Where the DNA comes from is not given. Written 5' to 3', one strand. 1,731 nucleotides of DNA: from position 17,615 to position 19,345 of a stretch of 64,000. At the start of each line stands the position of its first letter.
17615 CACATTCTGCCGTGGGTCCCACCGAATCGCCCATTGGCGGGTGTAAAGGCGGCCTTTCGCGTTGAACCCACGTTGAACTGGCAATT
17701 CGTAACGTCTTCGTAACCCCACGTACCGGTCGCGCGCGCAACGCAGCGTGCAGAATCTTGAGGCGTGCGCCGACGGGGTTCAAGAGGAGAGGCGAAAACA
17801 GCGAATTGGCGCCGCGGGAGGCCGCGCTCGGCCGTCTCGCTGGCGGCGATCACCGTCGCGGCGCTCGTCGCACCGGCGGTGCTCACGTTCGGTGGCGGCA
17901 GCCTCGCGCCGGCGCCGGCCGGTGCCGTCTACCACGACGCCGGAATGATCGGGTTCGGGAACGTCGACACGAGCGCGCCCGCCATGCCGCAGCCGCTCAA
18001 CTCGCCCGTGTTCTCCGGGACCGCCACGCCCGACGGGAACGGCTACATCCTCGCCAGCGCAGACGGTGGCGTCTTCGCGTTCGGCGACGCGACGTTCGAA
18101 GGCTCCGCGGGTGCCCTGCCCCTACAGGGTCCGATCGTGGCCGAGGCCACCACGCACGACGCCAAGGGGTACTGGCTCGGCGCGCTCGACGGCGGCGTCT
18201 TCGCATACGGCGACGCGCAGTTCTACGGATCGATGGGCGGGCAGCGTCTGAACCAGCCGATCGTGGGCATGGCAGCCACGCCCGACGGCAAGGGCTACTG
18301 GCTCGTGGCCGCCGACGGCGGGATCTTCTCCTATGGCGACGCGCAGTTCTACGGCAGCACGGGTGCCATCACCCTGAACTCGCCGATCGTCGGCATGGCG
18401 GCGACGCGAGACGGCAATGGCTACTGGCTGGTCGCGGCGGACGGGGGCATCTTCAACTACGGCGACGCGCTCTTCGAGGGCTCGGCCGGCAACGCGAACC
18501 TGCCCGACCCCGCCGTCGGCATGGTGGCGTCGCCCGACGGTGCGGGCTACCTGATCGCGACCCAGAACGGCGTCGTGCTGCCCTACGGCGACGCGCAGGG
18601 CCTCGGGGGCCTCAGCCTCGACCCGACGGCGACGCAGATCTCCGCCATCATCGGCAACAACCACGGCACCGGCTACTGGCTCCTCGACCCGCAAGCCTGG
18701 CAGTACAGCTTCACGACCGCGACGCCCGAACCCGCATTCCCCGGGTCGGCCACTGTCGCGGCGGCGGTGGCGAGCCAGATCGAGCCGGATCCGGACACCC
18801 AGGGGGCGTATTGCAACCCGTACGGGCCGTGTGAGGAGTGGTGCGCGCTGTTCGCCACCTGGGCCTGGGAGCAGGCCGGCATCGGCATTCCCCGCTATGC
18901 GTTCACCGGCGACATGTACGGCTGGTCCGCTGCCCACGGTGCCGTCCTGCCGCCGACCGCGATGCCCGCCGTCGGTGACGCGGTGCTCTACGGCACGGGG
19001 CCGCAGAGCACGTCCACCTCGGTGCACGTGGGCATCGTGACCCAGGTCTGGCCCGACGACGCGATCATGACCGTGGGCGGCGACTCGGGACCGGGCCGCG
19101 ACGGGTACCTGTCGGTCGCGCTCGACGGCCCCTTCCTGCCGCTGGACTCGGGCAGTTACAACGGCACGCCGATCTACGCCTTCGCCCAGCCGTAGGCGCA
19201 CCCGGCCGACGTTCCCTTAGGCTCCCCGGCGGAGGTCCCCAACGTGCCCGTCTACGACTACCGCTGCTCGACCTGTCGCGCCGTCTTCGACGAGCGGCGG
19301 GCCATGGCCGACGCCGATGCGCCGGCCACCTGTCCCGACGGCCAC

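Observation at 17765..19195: Uncharacterised ~40-aa repeat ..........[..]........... forms a six-blade module fused to different cell-surface enzymes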

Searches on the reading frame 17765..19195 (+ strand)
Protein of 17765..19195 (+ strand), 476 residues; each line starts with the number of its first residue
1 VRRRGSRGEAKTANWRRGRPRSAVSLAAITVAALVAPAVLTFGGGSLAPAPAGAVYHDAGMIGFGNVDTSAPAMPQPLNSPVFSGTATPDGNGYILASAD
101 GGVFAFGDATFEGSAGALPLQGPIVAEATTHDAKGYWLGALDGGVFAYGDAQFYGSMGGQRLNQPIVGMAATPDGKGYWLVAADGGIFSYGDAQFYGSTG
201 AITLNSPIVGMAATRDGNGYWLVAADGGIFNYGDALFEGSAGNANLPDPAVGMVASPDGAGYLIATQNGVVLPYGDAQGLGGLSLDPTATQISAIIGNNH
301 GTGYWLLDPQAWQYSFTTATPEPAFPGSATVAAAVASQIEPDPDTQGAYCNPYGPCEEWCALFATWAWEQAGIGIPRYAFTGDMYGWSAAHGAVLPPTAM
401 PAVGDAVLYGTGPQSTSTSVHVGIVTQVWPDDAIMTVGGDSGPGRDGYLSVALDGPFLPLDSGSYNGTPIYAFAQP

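Call 3: search_protein_families(library=pfam, proteins=[window:17765-19195:+], max_evalue=1)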
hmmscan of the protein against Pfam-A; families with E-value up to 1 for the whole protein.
window:17765-19195:+ (476 aa): 3 families
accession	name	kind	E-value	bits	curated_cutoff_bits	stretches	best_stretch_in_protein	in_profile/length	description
PF05257.22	CHAP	-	1.4e-07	32.4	26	1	358-438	7-79/81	CHAP domain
PF19135.5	DUF5818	-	0.017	15.1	27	0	85-106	2-23/57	Protein of unknown function (DUF5818)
PF16151.10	DUF4859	-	0.33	11.3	22.6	0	125-157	52-84/120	Domain of unknown function (DUF4859)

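Call 4: search_protein_families(library=ncbifam, proteins=[window:17765-19195:+], max_evalue=1)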
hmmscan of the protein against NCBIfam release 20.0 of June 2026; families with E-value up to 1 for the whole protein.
window:17765-19195:+ (476 aa): 2 families
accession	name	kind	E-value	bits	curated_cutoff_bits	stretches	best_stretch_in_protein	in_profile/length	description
TIGR02594.1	TIGR02594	subfamily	0.0086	16.4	70.55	1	358-441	40-113/132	TIGR02594 family protein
NF034186.3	PRK14891.1-1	equivalog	0.08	12.9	73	0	83-107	6-30/51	50S ribosomal protein L24e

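Call 5: search_solved_structures(query=window:17765-19195:+, max_evalue=10, show_alignments=2)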
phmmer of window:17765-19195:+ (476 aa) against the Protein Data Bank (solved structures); distinct sequences matched with E-value up to 10: 0.

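Call 6: find_homologous_proteins(query=window:17765-19195:+)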
Query window:17765-19195:+ (476 aa): 8000 proteins with E <= 0.001 among 8000 candidates; the best 120 are listed.
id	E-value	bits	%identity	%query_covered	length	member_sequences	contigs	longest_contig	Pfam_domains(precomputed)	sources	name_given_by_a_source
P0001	3.2e-278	942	89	98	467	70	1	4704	PF05257.23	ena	-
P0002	3.5e-251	852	80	100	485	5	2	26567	PF05257.23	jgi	jgi:hypothetical protein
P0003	9.7e-249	844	83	97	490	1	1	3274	PF05257.23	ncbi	-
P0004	4.4e-244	829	81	97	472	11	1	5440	PF05257.23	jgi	jgi:hypothetical protein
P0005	4.7e-242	822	80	100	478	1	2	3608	PF05257.23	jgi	jgi:CHAP domain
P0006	3.9e-241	819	82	95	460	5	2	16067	PF05257.23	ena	-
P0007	4.0e-240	816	78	99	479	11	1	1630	PF05257.23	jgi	jgi:hypothetical protein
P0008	3.6e-238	809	81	94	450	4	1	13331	PF05257.23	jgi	jgi:CHAP domain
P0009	1.2e-237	808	80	95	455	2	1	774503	PF05257.23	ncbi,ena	-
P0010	4.1e-237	806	79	97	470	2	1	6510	PF05257.23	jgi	jgi:hypothetical protein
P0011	4.3e-237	806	80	94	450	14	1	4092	PF05257.23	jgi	jgi:hypothetical protein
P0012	8.4e-237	805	78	100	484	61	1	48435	PF05257.23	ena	-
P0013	1.2e-236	805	85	89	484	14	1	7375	PF05257.23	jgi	jgi:hypothetical protein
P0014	3.4e-236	803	79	96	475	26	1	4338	PF05257.23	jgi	jgi:CHAP domain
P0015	6.4e-236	802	80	95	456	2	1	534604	PF05257.23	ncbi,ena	-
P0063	4.6e-205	700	74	91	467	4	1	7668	PF05257.23,PF23795.2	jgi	jgi:hypothetical protein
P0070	5.2e-201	687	75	88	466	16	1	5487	PF05257.23,PF23795.2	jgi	-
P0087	2.1e-197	675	74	88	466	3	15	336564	PF05257.23,PF23795.2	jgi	jgi:hypothetical protein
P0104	2.5e-194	665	74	87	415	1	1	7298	PF05257.23,PF23795.2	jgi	jgi:hypothetical protein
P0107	3.9e-194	664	72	89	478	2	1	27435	PF05257.23,PF23795.2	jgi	jgi:hypothetical protein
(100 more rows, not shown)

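Call 7: search_protein_families(library=pfam, proteins=[P0063, P0070, P0087, P0104, P0107], max_evalue=1)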
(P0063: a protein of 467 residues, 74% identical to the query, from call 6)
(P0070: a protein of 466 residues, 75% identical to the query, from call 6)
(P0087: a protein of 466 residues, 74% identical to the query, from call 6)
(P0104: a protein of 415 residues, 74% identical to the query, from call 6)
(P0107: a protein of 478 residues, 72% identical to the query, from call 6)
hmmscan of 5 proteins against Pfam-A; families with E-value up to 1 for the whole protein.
P0063 (467 aa): 3 families
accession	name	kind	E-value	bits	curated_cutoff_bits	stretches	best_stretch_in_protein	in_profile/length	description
PF05257.22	CHAP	-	1.8e-08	35.2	26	1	349-429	7-79/81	CHAP domain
PF23795.1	SH3_YKFC_2nd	-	1.1e-06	28.8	27.4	1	77-96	38-57/57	YKFC SH3b2 domain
PF19135.5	DUF5818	-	0.00058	19.8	27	0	208-225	7-24/57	Protein of unknown function (DUF5818)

P0070 (466 aa): 4 families
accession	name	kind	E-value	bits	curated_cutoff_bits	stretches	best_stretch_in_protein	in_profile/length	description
PF05257.22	CHAP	-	4.7e-10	40.3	26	1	348-429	7-80/81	CHAP domain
PF23795.1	SH3_YKFC_2nd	-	3.2e-05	24.1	27.4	0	161-179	39-57/57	YKFC SH3b2 domain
PF23163.1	CSD_RNase_II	-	0.0017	18.7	24.3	0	155-177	14-36/60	CSD-like barrel domain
PF16151.10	DUF4859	-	0.072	13.4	22.6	0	116-147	52-83/120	Domain of unknown function (DUF4859)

P0087 (466 aa): 3 families
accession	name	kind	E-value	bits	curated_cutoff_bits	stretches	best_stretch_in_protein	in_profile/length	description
PF05257.22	CHAP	-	6e-09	36.7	26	1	348-429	7-80/81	CHAP domain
PF23795.1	SH3_YKFC_2nd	-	8.1e-06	26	27.4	1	75-95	37-57/57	YKFC SH3b2 domain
PF23163.1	CSD_RNase_II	-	0.0017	18.8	24.3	0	197-219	14-36/60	CSD-like barrel domain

P0104 (415 aa): 3 families
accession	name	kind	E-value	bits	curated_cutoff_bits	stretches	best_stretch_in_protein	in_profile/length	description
PF05257.22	CHAP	-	7.2e-08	33.3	26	1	297-378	7-80/81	CHAP domain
PF23795.1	SH3_YKFC_2nd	-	6.4e-06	26.3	27.4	1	23-44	36-57/57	YKFC SH3b2 domain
PF23163.1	CSD_RNase_II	-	0.018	15.4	24.3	0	104-126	14-36/60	CSD-like barrel domain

P0107 (478 aa): 2 families
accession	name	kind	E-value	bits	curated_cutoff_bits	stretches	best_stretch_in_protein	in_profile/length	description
PF05257.22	CHAP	-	1e-07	32.8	26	1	360-441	7-80/81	CHAP domain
PF23795.1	SH3_YKFC_2nd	-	2.7e-05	24.3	27.4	1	86-107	36-57/57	YKFC SH3b2 domain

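Call 24: predict_structure(alignment_id=A1)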
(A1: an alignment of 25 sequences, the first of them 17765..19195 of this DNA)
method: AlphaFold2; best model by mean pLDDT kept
length: 476 residues; sequences in the alignment: 25
mean_pLDDT: 60.0   pTM: 0.54
mean pLDDT of the five models: 60.0, 59.4, 57.4, 56.3, 54.6
residues with pLDDT >= 90: 78; 70-90: 140; 50-70: 36; < 50: 222
segments of 3 or more residues with pLDDT < 50: 1-58, 313-476
pLDDT, mean of each block of 10 residues (from residue 1): 32 33 39 45 36 40 79 66 83 85 87 76 83 90 89 84 82 90 91 91 86 90 93 92 80 87 86 84 57 82 78 37 40 41 30 29 44 38 41 37 31 26 28 28 27 26 26 22
secondary structure, 60 per line:
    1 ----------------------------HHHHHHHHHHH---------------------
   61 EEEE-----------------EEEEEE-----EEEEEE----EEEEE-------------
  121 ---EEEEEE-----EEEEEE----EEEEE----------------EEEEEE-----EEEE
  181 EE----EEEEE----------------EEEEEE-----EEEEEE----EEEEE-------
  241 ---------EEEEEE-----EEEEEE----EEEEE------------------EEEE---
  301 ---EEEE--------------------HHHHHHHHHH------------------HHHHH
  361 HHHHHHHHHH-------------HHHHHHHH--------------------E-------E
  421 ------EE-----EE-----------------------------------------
elements in order: H29-39 E61-64 E82-87 E93-98 E103-107 E124-129 E135-140 E145-149 E166-171 E177-182 E187-191 E208-213 E219-224 E229-233 E250-255 E261-266 E271-275 E294-297 E304-307 H328-337 H356-370 H384-391

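Call 27: fold_search(model_id=the predicted structure, library=pdb)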
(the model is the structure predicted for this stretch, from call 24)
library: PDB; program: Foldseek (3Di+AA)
matches with E <= 10: 1829; with E <= 0.001: 1416
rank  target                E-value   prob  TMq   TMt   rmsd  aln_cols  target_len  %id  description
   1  9n6z_LQ               4.7e-10  1.00  0.35  0.22  14.9       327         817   12  SSU processome maturation and disassembly, State D (released 2025-11-05)
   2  7mqa_LQ               1.0e-09  1.00  0.33  0.21  19.5       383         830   12  Cryo-EM structure of the human SSU processome, state post-A1 (released 2021-09-22)
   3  9n6v_LQ               1.7e-09  1.00  0.34  0.21  15.2       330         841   13  SSU processome maturation and disassembly, State A (released 2025-11-05)
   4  1nr0                  2.1e-09  1.00  0.32  0.26   6.0       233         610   15  Two Seven-Bladed Beta-Propeller Domains Revealed By The Structure Of A C. elegans Homologue Of Yeast Actin Interacting P (released 2003-07-01)
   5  2trc_B                2.1e-09  1.00  0.33  0.44  15.7       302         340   11  PHOSDUCIN/TRANSDUCIN BETA-GAMMA COMPLEX (released 1997-06-05)
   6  9n74_LQ               2.2e-09  1.00  0.34  0.22  14.7       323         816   13  SSU processome maturation and disassembly, State H (released 2025-10-29)
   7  2ymu_A                2.4e-09  1.00  0.34  0.29   4.9       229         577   16  Structure of a highly repetitive propeller structure (released 2012-10-17)
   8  3mxx                  3.1e-09  1.00  0.35  0.50   8.2       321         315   10  Crystal structure of WDR5 mutant (S62A) (released 2010-10-20)
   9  7bed_A                3.4e-09  1.00  0.36  0.52   7.6       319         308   11  X-ray structure of WDR5 bound to the WDR5 win motif peptide (released 2021-12-08)
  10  6m8s_C                3.4e-09  1.00  0.38  0.52  16.8       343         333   12  Crystal structure of the KCTD12 H1 domain in complex with Gbeta1gamma2 subunits (released 2019-02-27)
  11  8emw_C                3.6e-09  1.00  0.35  0.47   6.0       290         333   12  Phospholipase C beta 3 (PLCb3) in complex with Gbg on liposomes (released 2023-05-24)
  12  7mq8_LQ               3.6e-09  1.00  0.34  0.21  18.0       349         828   11  Cryo-EM structure of the human SSU processome, state pre-A1 (released 2021-09-22)
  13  7zgr_D                3.9e-09  1.00  0.34  0.40   7.2       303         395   10  Polymerase module of yeast CPF in complex with Mpe1, the yPIM of Cft2 and the pre-cleaved CYC1 RNA (released 2022-05-25)
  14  3sn6_B                4.6e-09  1.00  0.34  0.46  15.6       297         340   13  Crystal structure of the beta2 adrenergic receptor-Gs protein complex (released 2011-07-20)
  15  7mq8_LS               5.1e-09  1.00  0.33  0.34   6.1       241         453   13  Cryo-EM structure of the human SSU processome, state pre-A1 (released 2021-09-22)
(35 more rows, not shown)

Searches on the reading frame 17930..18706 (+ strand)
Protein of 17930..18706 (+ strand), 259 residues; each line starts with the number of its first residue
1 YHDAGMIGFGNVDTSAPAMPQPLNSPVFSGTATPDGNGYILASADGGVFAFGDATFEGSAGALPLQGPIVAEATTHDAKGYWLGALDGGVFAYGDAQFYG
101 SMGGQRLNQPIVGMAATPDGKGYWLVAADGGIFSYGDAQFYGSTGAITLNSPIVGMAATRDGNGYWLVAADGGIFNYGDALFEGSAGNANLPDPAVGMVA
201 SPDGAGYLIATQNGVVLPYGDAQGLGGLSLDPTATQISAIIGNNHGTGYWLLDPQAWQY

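Call 34: search_dna_similar(query=window:17930-18706:+, collection=phages, mode=protein, max_evalue=0.00001, max_rows=30)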
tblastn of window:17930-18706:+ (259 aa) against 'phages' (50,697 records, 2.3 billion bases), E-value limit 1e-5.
Records with a match: 1; places in all: 3; records where one place covers at least 80% of the query: 0.
Best place of each record, by identity: <60% 1.
By first word of the organism name: Caudovirales 1.
By host as written in the record: - 1.
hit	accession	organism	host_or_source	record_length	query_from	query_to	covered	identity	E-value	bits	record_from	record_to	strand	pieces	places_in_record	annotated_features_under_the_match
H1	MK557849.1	Caudovirales GX15bay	mangrove soil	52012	30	229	77%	31.3%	1e-12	73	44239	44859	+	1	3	glycoside hydrolase family 25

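Call 36: get_annotated_region(hit=H1, flank=4000)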
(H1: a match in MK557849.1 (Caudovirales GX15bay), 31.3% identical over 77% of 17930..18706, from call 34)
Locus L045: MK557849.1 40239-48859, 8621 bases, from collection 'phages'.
description: Caudovirales GX15bay, complete genome.
organism: Caudovirales GX15bay (NCBI taxid 2530034)
taxonomy: Viruses; Duplodnaviria; Heunggongvirae; Uroviricota; Caudoviricetes
host: -; source: mangrove soil; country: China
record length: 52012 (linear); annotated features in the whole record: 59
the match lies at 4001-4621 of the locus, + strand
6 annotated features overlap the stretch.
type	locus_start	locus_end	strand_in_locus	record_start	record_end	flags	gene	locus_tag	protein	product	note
CDS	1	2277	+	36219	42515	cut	-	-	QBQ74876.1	minor tail protein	-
CDS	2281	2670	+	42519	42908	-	-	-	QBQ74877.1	hypothetical protein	-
CDS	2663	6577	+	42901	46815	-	-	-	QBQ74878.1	glycoside hydrolase family 25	-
CDS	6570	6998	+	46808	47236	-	-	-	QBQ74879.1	chitinase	-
CDS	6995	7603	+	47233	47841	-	-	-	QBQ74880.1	hypothetical protein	-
CDS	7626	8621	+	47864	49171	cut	-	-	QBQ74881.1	esterase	-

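Call 37: search_protein_families(library=pfam, proteins=[L045:2663-6577:+], max_evalue=0.001)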
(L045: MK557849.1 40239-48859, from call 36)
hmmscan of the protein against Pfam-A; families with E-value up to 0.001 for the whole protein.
L045:2663-6577:+ (1304 aa): 0 families

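Call 87: search_protein_families(library=phrogs, proteins=[L045:2663-6577:+], max_evalue=0.00001)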
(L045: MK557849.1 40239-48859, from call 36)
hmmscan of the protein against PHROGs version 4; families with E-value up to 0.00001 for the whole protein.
L045:2663-6577:+ (1304 aa): 0 families
